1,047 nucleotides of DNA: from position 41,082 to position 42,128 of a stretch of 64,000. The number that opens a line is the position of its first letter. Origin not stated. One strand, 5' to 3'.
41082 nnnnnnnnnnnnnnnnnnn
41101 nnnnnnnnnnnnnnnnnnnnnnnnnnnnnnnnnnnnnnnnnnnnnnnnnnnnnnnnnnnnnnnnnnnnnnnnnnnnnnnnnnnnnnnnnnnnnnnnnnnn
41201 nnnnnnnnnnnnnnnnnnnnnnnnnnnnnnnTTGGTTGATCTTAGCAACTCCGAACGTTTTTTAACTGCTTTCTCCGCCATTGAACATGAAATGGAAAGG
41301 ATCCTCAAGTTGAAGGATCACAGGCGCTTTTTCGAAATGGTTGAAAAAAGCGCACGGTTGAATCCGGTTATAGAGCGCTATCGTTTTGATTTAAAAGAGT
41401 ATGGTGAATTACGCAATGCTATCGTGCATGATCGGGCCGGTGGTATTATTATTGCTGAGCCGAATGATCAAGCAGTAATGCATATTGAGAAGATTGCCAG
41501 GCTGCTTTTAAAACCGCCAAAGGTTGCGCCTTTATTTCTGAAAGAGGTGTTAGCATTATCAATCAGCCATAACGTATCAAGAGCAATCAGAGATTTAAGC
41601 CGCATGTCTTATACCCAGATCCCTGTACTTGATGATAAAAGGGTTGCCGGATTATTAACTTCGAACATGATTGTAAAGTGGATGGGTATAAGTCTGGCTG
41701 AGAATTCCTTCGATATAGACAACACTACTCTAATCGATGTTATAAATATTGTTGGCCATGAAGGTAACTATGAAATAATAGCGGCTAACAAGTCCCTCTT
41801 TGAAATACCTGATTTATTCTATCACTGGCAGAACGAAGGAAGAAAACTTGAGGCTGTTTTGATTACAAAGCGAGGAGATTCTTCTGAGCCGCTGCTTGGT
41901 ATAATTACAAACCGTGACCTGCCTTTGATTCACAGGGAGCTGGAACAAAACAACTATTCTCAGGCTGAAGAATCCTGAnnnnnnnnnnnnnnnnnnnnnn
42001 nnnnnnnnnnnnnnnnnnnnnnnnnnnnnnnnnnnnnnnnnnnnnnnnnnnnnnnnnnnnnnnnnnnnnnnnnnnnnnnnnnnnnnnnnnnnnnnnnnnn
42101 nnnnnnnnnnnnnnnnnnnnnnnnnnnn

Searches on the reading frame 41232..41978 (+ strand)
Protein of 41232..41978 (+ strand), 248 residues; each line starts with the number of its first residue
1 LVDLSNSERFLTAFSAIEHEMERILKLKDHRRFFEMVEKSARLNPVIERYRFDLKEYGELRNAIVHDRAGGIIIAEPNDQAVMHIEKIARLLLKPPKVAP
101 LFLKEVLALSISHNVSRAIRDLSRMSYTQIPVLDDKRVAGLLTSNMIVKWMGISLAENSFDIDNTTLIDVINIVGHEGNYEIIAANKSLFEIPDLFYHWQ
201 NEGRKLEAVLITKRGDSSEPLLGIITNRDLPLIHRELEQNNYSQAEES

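Call 56: search_protein_families(library=pfam, proteins=[window:41232-41978:+], max_evalue=0.00001)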
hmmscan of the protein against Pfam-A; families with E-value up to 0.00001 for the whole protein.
window:41232-41978:+ (248 aa): 1 family
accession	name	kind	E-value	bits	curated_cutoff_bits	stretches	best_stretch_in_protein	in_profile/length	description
PF00571.33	CBS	-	8e-06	26.5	24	0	104-150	7-54/57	CBS domain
